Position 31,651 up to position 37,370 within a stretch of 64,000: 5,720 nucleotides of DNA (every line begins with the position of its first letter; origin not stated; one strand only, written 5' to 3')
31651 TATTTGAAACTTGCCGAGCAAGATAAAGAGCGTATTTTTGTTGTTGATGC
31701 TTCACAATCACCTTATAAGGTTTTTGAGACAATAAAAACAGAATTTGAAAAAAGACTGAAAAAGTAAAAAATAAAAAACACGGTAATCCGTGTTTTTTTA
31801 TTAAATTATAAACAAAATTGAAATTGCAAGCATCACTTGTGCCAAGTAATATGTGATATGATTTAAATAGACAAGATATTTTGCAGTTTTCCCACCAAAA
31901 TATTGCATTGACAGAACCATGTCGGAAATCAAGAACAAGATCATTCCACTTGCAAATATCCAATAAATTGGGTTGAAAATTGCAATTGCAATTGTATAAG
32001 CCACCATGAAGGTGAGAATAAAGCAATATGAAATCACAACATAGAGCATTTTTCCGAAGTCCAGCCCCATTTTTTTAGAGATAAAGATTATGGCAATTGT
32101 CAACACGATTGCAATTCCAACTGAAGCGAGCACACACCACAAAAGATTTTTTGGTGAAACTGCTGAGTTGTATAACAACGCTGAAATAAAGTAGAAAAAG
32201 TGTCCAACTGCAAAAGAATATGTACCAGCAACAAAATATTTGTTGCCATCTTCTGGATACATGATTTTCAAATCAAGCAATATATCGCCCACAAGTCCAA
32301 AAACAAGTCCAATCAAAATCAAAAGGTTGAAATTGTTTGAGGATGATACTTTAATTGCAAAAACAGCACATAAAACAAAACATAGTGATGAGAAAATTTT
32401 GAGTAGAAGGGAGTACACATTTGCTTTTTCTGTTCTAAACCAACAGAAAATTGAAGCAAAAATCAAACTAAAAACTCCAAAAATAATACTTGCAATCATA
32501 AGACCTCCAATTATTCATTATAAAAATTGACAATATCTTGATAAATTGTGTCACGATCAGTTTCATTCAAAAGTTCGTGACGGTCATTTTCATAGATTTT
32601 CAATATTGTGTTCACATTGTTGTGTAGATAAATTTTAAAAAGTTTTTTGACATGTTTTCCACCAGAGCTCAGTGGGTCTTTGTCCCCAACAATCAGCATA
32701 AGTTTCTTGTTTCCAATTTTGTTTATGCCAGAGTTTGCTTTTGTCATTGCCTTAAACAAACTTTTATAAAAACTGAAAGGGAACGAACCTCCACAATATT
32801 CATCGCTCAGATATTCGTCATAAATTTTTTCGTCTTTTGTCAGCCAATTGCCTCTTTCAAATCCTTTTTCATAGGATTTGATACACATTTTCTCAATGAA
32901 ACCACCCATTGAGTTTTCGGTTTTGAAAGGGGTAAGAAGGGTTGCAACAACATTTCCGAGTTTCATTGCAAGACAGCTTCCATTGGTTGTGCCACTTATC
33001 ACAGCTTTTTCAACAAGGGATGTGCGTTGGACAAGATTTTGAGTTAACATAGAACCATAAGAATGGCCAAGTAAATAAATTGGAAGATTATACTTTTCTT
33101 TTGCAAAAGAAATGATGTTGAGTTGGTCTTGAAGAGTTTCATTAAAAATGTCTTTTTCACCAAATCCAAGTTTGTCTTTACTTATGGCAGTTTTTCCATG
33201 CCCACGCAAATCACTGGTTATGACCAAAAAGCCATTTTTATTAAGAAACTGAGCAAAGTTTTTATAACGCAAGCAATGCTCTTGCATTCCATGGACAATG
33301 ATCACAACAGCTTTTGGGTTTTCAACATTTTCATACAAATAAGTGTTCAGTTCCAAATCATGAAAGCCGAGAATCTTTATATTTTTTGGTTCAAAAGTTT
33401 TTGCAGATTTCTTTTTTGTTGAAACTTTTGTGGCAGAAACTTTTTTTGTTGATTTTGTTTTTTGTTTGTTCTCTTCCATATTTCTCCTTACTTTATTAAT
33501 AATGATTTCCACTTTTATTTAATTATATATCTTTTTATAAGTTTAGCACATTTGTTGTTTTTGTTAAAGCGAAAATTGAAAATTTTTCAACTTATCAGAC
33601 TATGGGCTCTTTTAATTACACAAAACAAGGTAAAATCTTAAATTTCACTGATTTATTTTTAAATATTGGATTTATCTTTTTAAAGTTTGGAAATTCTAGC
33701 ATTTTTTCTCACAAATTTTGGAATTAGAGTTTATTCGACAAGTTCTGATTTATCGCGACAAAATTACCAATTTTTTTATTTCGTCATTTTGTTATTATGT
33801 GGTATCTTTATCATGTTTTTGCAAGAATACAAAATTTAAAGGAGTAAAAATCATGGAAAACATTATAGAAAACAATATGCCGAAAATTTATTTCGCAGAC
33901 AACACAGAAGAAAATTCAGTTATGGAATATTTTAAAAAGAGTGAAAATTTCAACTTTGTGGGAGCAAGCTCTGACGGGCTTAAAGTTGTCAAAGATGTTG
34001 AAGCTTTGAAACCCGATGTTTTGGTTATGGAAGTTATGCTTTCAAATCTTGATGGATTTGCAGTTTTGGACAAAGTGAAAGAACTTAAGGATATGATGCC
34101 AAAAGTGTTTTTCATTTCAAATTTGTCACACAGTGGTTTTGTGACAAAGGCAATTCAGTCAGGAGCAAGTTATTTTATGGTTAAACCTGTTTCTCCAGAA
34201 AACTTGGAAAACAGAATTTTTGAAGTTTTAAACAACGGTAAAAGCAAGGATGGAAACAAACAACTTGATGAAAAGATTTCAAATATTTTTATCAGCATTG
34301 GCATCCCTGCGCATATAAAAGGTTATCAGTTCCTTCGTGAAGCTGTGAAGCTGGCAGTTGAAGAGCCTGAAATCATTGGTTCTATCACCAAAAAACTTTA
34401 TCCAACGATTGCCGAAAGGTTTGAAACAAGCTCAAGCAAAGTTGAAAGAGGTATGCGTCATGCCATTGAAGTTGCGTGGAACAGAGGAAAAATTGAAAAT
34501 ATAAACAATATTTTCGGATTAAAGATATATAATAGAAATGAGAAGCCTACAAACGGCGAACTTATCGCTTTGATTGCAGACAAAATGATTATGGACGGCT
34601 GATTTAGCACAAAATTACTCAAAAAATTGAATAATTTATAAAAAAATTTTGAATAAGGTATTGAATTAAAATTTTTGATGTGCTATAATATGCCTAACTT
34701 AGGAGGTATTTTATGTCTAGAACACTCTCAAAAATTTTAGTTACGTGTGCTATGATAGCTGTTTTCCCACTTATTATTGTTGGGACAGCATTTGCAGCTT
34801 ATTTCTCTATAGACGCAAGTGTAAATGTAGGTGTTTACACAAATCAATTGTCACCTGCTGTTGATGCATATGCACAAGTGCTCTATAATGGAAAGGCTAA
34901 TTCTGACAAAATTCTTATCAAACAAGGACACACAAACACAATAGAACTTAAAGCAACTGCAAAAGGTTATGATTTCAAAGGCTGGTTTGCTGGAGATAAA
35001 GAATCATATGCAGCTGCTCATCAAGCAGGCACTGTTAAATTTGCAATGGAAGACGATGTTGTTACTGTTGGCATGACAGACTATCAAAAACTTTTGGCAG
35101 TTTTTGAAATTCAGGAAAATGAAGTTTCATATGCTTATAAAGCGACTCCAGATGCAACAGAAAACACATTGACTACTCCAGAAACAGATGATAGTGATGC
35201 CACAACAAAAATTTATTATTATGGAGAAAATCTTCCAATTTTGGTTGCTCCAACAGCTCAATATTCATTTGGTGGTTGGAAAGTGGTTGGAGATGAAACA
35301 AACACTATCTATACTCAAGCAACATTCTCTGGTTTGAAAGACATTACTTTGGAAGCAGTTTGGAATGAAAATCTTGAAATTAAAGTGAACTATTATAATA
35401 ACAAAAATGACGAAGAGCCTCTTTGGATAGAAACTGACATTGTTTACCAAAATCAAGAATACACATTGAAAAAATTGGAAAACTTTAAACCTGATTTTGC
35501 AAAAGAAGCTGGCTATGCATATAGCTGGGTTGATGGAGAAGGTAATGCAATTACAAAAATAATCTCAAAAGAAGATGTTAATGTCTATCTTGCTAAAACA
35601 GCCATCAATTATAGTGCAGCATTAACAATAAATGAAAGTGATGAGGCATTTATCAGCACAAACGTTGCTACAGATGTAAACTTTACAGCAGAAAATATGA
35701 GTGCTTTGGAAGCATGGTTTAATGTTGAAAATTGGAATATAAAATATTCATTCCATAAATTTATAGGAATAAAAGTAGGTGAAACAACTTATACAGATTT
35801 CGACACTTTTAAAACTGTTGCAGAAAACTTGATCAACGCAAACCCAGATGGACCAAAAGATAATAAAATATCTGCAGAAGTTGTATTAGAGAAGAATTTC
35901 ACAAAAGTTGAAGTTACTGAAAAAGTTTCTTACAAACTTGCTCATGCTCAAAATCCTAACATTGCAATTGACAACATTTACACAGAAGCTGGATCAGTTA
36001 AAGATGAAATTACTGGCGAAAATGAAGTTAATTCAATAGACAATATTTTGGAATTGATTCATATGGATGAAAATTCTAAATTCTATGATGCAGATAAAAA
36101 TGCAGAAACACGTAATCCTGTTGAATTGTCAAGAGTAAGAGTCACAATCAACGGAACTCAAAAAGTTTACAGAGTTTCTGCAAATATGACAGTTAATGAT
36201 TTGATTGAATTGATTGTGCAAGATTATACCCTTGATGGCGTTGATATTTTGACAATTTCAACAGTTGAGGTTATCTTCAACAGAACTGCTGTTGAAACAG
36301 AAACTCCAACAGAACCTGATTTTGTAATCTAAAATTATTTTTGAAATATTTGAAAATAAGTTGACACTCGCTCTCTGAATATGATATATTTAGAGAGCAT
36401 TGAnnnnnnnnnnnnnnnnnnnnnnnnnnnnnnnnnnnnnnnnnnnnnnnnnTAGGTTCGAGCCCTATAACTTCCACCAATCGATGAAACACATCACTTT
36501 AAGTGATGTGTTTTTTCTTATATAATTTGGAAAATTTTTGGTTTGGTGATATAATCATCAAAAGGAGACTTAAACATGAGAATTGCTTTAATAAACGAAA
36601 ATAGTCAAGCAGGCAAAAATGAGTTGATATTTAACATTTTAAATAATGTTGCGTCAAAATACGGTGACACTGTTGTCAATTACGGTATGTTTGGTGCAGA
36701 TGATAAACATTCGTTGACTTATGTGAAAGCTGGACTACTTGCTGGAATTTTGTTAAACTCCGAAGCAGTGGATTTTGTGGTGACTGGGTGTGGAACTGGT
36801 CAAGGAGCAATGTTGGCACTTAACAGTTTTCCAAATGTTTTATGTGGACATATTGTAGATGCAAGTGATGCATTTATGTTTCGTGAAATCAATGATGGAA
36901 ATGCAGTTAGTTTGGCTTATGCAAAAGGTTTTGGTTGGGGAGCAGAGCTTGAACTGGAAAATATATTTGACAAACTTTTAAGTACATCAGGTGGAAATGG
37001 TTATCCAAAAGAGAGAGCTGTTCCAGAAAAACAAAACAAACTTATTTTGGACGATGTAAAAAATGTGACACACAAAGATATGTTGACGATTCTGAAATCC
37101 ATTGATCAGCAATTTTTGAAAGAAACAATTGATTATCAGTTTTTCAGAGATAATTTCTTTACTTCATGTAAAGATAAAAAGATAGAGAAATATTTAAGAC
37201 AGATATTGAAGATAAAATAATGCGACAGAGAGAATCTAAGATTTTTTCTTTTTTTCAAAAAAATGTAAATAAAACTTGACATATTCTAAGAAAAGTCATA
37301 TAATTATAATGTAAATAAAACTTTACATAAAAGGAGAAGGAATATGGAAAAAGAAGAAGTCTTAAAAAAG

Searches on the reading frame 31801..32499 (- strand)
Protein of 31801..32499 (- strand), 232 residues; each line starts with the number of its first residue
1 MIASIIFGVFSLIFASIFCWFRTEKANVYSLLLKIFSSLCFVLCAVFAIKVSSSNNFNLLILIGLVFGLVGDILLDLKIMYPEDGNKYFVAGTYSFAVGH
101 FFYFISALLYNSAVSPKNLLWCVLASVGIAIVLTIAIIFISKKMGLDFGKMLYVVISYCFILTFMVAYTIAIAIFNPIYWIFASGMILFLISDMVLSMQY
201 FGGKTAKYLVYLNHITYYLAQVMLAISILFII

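Call 9: search_protein_families(library=pfam, proteins=[window:31801-32499:-])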
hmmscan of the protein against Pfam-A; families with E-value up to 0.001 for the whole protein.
window:31801-32499:- (232 aa): 1 family
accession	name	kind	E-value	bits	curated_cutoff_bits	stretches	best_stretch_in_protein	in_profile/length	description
PF07947.19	YhhN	-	3.6e-25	89.2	25.6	1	31-227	3-181/182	YhhN family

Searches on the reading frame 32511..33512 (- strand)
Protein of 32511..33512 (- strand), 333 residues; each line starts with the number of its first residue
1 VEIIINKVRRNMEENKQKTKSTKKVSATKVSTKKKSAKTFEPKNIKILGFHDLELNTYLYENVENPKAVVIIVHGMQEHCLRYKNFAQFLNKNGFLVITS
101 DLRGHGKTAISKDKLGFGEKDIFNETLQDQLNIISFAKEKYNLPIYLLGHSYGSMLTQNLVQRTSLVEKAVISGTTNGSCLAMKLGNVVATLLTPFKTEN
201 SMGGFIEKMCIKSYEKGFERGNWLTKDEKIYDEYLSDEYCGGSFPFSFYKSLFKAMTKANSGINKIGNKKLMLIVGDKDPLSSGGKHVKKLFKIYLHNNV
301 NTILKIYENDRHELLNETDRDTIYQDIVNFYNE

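Call 9: search_protein_families(library=pfam, proteins=[window:32511-33512:-])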
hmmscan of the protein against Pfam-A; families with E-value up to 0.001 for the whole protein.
window:32511-33512:- (333 aa): 6 families
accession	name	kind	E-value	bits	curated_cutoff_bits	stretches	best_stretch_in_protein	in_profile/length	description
PF12146.15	Hydrolase_4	-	2.1e-36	125.8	27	1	65-319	2-239/239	Serine aminopeptidase, S33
PF00561.26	Abhydrolase_1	-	8.5e-12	45.7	25.8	1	69-178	2-104/245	alpha/beta hydrolase fold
PF00326.27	Peptidase_S9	-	1.8e-07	31.3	22.6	0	250-332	126-207/213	Prolyl oligopeptidase family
PF12697.13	Abhydrolase_6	-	1.8e-05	26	26.3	1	70-181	1-94/217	Alpha/beta hydrolase family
PF01738.24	DLH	-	0.00066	19.8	21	0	56-171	2-125/217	Dienelactone hydrolase family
PF10230.15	LIDHydrolase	-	0.00098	19.4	27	0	83-169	18-112/262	Lipid-droplet associated hydrolase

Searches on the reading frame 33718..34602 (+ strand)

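Call 9: search_protein_families(library=pfam, proteins=[window:33718-34602:+])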
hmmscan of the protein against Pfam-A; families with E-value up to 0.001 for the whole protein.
window:33718-34602:+ (294 aa): 2 families
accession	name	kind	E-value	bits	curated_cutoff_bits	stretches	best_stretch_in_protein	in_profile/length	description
PF08769.17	Spo0A_C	-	1.9e-38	131.1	25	1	187-289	1-103/104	Sporulation initiation factor Spo0A C terminal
PF00072.30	Response_reg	-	1.4e-14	54.6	30.2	1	70-167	16-110/111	Response regulator receiver domain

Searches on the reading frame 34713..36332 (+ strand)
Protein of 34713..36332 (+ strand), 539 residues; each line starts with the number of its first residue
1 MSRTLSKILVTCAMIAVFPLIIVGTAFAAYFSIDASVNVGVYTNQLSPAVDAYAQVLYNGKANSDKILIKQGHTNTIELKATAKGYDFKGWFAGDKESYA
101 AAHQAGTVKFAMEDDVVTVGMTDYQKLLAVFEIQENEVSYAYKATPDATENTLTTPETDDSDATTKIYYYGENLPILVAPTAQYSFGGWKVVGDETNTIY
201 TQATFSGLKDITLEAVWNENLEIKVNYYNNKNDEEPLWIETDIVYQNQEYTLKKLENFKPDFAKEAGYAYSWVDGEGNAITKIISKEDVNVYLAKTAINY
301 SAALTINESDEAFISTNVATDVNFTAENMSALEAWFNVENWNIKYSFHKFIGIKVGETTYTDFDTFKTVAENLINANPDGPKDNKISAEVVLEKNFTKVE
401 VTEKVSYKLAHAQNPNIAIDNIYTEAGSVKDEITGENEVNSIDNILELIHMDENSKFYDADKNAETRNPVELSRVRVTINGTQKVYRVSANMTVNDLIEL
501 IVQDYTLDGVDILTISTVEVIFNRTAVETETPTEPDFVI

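Call 9: search_protein_families(library=pfam, proteins=[window:34713-36332:+])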
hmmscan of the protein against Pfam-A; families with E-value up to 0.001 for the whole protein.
window:34713-36332:+ (539 aa): 2 families
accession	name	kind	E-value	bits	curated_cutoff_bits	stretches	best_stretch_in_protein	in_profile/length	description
PF18998.6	Flg_new_2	-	1.2e-06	28.8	23.6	0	75-119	23-65/73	Divergent InlB B-repeat domain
PF09479.16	Flg_new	-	5.8e-06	26.8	27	0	59-96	8-43/65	Listeria-Bacteroides repeat domain (List_Bact_rpt)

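Call 54: search_protein_families(library=ncbifam, proteins=[window:34713-36332:+], max_evalue=0.01)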
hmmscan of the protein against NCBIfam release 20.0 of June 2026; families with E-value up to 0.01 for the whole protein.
window:34713-36332:+ (539 aa): 0 families

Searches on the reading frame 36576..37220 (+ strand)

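Call 9: search_protein_families(library=pfam, proteins=[window:36576-37220:+])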
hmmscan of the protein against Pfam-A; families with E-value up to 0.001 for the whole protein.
window:36576-37220:+ (214 aa): 2 families
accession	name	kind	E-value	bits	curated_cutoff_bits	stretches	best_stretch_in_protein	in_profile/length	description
PF02502.23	LacAB_rpiB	-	2.2e-16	60.5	24.7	1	3-114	1-105/138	Ribose/Galactose Isomerase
PF12408.13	DUF3666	-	9.2e-16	57.3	25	1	164-210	1-47/47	Ribose-5-phosphate isomerase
